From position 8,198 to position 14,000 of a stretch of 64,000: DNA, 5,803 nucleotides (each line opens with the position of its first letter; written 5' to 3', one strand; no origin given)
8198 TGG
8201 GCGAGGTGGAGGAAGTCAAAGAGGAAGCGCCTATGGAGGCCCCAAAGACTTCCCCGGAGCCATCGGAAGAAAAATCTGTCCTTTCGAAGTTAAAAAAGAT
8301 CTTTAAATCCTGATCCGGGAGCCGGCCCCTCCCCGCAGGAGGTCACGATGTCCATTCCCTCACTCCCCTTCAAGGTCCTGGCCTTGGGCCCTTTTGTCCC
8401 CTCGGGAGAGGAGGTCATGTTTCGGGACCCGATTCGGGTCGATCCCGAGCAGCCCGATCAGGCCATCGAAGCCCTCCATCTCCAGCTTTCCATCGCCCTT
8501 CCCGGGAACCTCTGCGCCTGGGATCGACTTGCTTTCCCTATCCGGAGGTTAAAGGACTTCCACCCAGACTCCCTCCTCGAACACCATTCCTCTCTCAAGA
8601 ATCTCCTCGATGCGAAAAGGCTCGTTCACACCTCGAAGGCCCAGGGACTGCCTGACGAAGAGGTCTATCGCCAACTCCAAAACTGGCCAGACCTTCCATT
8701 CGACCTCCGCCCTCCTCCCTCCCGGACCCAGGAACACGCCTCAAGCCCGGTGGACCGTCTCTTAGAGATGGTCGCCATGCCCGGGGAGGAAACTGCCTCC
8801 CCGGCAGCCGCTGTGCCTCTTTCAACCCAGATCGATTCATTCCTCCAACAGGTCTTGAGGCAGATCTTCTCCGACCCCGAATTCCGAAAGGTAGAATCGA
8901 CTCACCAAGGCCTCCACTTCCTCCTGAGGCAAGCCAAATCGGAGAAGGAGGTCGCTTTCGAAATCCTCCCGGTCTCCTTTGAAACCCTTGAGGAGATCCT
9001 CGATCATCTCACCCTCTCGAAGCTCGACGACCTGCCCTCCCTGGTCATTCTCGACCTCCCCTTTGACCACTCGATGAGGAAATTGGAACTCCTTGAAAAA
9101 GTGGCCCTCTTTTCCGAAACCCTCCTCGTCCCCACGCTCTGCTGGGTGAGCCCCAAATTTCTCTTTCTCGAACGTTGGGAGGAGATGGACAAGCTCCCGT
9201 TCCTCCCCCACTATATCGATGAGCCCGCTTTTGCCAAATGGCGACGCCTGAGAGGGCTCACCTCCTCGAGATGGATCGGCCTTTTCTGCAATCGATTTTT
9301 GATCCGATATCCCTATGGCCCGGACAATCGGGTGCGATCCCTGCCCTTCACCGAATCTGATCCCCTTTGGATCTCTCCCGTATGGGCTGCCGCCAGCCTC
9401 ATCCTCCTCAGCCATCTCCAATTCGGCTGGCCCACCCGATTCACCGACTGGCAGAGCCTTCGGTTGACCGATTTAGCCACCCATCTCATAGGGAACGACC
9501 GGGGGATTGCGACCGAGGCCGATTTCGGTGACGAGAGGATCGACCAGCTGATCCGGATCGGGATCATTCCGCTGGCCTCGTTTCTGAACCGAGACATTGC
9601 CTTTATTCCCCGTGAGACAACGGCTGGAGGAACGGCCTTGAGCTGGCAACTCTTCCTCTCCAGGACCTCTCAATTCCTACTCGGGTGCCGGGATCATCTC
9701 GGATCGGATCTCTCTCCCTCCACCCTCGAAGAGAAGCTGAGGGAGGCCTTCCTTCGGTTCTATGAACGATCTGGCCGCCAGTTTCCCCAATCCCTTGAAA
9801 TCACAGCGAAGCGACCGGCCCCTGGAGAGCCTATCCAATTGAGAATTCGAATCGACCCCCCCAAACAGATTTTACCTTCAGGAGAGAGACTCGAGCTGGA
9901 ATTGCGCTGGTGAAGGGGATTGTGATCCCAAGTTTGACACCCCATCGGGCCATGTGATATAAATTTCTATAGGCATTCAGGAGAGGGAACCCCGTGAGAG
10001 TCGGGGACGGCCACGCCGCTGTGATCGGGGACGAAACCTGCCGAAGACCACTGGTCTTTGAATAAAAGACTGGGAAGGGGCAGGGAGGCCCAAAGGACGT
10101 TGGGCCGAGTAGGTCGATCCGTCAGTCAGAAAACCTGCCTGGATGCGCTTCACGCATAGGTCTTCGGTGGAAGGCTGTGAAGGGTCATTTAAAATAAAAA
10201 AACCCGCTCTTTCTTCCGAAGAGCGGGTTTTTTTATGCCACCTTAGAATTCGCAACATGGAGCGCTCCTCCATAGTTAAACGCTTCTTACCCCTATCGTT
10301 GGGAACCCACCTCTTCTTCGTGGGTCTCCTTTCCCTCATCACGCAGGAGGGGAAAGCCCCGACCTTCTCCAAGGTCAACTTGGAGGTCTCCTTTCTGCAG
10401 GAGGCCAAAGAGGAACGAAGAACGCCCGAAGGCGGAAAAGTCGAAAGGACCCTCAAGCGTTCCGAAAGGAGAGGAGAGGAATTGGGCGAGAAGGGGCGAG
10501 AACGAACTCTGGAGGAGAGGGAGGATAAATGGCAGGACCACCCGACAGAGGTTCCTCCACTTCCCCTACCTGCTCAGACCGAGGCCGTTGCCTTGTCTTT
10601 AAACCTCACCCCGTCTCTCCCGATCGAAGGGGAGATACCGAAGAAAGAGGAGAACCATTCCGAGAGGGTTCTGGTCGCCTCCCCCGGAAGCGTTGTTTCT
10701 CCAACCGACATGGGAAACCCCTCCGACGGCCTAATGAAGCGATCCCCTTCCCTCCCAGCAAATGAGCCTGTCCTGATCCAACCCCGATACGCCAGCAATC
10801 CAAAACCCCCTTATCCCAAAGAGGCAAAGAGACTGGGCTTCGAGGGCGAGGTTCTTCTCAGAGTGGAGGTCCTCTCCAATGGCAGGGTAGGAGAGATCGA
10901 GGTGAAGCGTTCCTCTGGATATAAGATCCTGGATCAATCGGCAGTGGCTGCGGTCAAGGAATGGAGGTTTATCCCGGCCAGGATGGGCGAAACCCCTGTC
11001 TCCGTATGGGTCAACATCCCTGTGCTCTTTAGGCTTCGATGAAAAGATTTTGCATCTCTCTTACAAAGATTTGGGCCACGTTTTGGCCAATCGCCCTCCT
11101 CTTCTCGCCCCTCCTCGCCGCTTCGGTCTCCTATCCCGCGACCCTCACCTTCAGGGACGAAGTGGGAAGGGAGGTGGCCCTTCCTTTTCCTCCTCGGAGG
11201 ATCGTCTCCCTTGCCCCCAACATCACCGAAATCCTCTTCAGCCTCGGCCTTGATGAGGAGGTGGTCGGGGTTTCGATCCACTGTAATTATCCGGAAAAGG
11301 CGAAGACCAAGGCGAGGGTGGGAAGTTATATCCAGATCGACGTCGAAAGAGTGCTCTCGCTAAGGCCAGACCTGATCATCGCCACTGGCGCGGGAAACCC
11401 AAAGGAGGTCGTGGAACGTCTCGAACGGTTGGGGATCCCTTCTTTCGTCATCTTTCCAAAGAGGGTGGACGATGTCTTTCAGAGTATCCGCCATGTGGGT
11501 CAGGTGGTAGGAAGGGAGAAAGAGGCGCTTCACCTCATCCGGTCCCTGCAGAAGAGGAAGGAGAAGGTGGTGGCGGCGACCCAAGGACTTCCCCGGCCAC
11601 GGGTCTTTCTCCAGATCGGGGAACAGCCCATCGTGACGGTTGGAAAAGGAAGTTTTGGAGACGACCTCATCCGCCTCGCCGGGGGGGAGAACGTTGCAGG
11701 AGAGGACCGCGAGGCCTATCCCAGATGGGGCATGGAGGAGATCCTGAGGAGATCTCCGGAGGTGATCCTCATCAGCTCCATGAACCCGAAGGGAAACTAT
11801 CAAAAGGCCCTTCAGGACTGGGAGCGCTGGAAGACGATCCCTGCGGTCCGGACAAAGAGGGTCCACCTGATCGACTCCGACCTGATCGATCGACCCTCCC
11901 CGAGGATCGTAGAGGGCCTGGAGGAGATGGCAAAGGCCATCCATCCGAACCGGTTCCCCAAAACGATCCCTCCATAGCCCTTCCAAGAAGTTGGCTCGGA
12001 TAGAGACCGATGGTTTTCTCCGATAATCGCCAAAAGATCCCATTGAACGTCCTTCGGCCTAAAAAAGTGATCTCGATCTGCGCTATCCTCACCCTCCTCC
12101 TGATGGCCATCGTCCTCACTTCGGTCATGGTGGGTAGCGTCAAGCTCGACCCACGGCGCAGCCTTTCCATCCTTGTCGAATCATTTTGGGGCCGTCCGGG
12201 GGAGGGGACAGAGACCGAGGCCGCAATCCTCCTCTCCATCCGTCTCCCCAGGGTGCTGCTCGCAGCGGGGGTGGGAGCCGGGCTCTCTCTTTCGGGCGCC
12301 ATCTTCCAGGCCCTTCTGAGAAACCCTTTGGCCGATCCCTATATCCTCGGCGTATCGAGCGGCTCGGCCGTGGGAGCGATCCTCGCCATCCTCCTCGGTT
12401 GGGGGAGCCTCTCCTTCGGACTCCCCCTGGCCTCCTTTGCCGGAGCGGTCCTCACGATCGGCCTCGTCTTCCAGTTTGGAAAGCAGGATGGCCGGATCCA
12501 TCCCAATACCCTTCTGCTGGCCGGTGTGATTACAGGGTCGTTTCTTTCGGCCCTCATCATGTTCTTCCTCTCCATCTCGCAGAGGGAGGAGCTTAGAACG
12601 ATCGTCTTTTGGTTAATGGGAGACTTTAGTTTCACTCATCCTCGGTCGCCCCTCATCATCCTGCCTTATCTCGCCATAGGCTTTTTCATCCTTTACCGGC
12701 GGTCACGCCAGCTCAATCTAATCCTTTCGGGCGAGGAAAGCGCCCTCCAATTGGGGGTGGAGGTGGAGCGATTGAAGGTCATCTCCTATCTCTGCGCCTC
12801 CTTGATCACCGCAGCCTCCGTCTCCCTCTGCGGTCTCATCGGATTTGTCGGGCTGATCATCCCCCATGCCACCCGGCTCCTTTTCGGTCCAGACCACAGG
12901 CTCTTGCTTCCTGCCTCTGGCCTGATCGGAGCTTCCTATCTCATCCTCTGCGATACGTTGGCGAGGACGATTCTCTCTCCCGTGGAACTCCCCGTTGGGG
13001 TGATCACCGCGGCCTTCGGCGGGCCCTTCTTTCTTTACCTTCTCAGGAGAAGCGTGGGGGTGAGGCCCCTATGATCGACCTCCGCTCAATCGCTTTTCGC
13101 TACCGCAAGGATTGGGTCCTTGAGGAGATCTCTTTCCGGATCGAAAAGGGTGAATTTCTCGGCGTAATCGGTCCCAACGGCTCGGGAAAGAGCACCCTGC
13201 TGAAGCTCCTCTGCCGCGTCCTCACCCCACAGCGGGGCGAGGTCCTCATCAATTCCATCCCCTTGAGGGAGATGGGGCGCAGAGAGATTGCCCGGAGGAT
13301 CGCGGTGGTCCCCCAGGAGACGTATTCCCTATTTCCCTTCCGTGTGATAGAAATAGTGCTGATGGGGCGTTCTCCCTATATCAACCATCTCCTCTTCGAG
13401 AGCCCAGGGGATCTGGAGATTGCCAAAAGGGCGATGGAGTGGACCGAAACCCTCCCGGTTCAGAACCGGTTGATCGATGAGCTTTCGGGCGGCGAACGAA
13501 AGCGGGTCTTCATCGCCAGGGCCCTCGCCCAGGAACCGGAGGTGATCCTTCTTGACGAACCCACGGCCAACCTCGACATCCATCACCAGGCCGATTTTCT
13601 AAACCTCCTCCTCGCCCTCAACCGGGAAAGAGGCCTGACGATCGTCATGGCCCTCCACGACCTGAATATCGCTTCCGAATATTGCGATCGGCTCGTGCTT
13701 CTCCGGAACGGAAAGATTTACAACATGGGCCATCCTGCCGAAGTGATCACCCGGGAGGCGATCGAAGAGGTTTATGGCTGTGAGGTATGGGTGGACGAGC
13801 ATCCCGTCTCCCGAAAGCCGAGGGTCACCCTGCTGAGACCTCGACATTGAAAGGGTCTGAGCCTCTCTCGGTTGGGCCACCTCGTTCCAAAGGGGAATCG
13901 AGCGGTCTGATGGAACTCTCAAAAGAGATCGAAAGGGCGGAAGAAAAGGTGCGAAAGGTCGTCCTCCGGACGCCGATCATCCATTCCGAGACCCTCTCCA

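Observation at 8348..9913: FHA-adjacent 521-aa protein with a TssB (T6SS small sheath subunit)-like N-terminus fused to an unknown ~390-aa region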

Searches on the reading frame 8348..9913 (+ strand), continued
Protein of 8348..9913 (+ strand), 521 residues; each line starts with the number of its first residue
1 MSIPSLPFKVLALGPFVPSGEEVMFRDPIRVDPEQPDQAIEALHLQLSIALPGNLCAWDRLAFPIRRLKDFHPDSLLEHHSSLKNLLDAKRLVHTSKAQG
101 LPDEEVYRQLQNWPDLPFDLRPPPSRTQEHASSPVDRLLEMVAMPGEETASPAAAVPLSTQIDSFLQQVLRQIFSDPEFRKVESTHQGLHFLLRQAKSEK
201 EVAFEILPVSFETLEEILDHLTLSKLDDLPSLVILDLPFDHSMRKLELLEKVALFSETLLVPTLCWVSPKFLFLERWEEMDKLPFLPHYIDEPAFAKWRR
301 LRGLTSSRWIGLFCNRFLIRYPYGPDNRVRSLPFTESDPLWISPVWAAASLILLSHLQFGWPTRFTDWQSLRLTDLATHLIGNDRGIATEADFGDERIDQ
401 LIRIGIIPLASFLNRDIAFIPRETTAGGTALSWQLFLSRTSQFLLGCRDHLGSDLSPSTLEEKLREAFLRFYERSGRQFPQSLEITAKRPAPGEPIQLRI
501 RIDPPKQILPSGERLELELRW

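Call 76: find_encoding_contigs(protein=P0161, flank=10000, max_places=1)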
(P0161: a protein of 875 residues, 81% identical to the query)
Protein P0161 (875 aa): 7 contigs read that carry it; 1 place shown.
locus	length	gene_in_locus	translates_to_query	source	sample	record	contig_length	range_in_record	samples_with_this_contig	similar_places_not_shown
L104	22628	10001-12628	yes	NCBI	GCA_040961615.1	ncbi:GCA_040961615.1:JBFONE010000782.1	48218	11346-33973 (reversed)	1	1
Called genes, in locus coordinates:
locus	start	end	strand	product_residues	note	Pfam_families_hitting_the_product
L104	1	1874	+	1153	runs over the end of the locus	PF14331:IcmF-related_N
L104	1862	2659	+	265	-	PF09867:TagF_N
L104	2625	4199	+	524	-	PF06812:ImpA_N, PF16989:T6SS_VasJ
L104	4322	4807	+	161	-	PF05591:T6SS_VipA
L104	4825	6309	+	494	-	PF05943:VipB, PF18945:VipB_2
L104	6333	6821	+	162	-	PF05638:T6SS_HCP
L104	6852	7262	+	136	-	PF04965:GPW_gp25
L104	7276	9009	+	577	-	PF05947:T6SS_TssF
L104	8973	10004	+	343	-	PF06996:T6SS_TssG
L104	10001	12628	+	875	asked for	PF02861:Clp_N, PF13191:AAA_16 (weak), PF23569:NBD_SMAX1 (weak), PF00004:AAA, PF17871:AAA_lid_9, PF00004:AAA (weak), PF07724:AAA_2, PF10431:ClpB_D2-small, +2 more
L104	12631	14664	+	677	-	PF05954:Phage_GPD, PF04717:Phage_base_V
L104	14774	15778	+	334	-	PF05488:PAAR_motif, PF14891:Peptidase_M91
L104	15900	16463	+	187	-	-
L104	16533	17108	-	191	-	-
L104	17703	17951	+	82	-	-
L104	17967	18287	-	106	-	PF15919:HicB_lk_antitox (weak), PF05534:HicB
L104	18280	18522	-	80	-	PF07927:HicA_toxin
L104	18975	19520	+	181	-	-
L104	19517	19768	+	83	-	-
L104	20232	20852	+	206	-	PF06037:DUF922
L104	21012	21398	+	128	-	PF16166:TIC20 (weak), PF09685:MamF_MmsF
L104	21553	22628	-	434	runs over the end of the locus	PF07719:TPR_2 (faint), PF01476:LysM (weak)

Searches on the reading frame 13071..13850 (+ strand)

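Call 7: search_protein_families(library=pfam, proteins=[window:13071-13850:+], max_evalue=0.01)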
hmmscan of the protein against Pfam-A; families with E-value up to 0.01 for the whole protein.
window:13071-13850:+ (259 aa): 13 families
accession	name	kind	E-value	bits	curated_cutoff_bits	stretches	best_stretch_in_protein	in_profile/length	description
PF00005.33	ABC_tran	-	1.2e-33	117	25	1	17-166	1-137/137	ABC transporter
PF13304.12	AAA_21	-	1.3e-09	39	27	2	30-49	2-21/304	AAA domain, putative AbiEii toxin, Type IV TA system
PF02463.25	SMC_N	-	3e-07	30.5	40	1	28-53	25-50/220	RecF/RecN/SMC N terminal domain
PF13555.12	AAA_29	-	1.9e-05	24.7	27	1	23-61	18-55/61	P-loop containing region of AAA domain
PF13476.12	AAA_23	-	0.00023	22.3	27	1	19-54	14-46/201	AAA domain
PF13401.12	AAA_22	-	0.00048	20.9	27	1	28-193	6-120/130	AAA domain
PF03215.21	Rad17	-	0.0014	19.1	23.8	0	25-68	43-85/186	Rad17 P-loop domain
PF13481.12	AAA_25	-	0.0023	18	27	0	13-78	22-92/195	AAA domain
PF13175.12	AAA_15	-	0.0037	17.4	32.1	0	29-54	25-50/374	AAA ATPase domain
PF13191.12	AAA_16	-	0.0044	18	32.6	0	27-58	24-55/167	AAA ATPase domain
PF13671.12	AAA_33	-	0.0075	17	27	0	32-56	4-25/143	AAA domain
PF25199.1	nSTAND_NTPase5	-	0.0078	16.5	34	0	25-56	39-71/145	Novel STAND NTPase 5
PF07728.20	AAA_5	-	0.0092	16.4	22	0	32-60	4-32/139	AAA domain (dynein-related subfamily)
